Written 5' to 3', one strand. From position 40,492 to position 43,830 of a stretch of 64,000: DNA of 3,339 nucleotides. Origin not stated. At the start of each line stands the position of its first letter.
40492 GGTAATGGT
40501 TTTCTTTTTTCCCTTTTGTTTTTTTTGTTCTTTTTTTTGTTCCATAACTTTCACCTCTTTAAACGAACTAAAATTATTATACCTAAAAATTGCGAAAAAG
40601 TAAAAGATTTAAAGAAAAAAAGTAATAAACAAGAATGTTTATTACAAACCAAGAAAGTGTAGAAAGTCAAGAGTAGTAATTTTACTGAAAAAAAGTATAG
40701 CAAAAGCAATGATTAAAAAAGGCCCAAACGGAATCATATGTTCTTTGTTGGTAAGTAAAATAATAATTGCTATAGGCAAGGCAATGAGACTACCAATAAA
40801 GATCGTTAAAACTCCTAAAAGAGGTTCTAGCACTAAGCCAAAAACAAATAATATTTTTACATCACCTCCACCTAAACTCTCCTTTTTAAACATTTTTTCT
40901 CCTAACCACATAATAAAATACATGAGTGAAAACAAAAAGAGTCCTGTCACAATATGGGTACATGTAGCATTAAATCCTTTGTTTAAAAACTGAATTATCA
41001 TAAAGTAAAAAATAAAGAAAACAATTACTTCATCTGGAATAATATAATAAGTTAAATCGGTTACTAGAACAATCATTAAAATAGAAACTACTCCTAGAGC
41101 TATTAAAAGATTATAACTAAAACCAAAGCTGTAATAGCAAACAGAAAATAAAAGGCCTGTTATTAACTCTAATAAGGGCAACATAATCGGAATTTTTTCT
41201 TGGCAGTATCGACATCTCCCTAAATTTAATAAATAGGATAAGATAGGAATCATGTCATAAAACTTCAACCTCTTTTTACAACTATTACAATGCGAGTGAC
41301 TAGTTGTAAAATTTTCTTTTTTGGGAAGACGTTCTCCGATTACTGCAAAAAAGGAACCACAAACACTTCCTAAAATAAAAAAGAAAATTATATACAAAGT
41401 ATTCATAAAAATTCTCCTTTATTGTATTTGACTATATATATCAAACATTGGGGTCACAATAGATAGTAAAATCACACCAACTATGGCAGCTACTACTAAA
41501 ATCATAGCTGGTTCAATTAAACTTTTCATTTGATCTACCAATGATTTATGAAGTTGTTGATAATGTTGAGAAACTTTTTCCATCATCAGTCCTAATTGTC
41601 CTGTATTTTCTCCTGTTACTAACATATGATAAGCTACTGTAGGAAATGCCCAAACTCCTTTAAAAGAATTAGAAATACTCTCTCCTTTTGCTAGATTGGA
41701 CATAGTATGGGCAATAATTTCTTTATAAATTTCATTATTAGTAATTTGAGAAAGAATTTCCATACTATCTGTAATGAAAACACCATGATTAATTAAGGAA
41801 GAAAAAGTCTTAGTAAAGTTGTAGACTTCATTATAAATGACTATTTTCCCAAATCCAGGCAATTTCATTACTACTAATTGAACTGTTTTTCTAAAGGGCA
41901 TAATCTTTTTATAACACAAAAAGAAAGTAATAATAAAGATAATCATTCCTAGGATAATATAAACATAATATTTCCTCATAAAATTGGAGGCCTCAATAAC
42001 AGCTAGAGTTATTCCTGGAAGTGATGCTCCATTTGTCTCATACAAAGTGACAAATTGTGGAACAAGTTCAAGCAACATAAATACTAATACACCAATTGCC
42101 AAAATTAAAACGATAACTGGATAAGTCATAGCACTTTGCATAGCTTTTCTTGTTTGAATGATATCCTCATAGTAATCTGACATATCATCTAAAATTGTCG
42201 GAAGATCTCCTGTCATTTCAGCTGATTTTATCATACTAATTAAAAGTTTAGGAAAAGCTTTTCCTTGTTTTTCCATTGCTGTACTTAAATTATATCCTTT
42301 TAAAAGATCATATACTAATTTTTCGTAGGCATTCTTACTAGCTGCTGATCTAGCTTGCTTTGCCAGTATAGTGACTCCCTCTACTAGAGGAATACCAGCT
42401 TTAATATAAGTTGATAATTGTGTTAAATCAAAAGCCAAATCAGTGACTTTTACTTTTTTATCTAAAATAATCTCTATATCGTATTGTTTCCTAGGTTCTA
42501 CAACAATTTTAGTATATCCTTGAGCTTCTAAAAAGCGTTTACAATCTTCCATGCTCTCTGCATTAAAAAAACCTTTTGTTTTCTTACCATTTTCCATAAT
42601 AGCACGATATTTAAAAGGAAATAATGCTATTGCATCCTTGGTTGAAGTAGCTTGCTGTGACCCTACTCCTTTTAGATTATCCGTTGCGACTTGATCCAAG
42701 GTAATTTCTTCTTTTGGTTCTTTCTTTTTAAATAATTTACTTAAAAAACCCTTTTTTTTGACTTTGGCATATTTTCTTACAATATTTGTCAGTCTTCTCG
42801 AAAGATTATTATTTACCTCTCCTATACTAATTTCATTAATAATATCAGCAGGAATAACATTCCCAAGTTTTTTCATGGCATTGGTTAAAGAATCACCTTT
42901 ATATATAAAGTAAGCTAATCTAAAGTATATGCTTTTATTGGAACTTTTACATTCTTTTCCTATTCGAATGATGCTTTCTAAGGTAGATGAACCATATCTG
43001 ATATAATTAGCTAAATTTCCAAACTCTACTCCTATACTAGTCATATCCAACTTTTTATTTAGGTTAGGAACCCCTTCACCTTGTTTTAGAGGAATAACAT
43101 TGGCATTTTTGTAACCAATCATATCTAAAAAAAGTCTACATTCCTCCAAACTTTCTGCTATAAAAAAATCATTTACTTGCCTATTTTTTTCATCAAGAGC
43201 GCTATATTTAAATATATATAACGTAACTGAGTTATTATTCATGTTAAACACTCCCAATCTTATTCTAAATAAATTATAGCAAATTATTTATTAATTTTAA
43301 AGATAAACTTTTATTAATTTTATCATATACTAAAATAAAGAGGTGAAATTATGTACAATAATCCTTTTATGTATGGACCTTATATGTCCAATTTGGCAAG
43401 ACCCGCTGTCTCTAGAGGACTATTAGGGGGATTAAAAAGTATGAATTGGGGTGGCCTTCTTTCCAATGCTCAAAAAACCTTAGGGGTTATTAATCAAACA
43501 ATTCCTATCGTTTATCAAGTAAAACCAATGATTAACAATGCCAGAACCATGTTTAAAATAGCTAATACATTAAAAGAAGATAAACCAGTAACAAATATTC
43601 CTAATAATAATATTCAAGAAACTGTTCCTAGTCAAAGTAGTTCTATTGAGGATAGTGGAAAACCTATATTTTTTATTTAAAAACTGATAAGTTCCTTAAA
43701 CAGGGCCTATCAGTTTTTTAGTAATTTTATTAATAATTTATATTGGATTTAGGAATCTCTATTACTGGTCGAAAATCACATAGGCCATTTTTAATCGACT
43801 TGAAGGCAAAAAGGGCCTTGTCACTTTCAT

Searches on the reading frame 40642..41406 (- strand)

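Call 6: search_protein_families(library=pfam, proteins=[window:40642-41406:-], max_evalue=0.01)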
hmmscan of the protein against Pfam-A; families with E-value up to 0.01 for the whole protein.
window:40642-41406:- (254 aa): 2 families
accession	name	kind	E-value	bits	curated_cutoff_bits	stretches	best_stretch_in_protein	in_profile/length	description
PF06750.18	A24_N_bact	-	8.6e-30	103.1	23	1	11-94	1-84/84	Bacterial Peptidase A24 N-terminal domain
PF01478.23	Peptidase_A24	-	8.6e-13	49.1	26.5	1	106-214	3-104/104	Type IV leader peptidase family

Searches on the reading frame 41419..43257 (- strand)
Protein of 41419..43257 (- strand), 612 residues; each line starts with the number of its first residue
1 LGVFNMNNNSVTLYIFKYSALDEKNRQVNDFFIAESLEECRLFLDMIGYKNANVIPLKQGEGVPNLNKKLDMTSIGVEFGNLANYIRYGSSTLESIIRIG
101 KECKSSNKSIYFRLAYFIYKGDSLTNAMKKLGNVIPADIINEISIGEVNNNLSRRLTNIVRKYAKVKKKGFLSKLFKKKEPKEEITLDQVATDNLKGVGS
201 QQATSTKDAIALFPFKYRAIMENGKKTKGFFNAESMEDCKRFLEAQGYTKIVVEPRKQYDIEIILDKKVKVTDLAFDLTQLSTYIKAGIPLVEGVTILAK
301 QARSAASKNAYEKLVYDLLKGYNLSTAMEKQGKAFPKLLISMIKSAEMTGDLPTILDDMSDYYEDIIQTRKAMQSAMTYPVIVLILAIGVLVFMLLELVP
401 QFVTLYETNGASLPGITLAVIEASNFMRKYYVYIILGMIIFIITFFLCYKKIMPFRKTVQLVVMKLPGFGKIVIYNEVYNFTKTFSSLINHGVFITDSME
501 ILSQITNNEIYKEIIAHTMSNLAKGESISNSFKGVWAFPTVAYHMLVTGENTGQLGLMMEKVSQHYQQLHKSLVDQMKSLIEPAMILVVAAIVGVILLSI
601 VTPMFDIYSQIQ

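Call 6: search_protein_families(library=pfam, proteins=[window:41419-43257:-], max_evalue=0.01)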
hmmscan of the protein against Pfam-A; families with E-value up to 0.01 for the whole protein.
window:41419-43257:- (612 aa): 1 family
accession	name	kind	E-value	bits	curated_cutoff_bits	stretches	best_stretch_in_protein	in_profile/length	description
PF00482.28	T2SSF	-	3.3e-55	185.8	25.2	2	278-400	2-125/125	Type II secretion system (T2SS), protein F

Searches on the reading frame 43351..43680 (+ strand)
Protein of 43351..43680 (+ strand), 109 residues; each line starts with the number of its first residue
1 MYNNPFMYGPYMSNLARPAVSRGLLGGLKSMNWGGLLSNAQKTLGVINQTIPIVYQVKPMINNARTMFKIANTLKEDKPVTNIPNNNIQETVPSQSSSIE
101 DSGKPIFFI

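Call 6: search_protein_families(library=pfam, proteins=[window:43351-43680:+], max_evalue=0.01)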
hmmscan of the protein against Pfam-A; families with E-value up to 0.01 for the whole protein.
window:43351-43680:+ (109 aa): 1 family
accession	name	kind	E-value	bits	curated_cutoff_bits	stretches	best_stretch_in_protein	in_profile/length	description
PF14181.11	YqfQ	-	3.7e-07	30.9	27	1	29-78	47-96/166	YqfQ-like protein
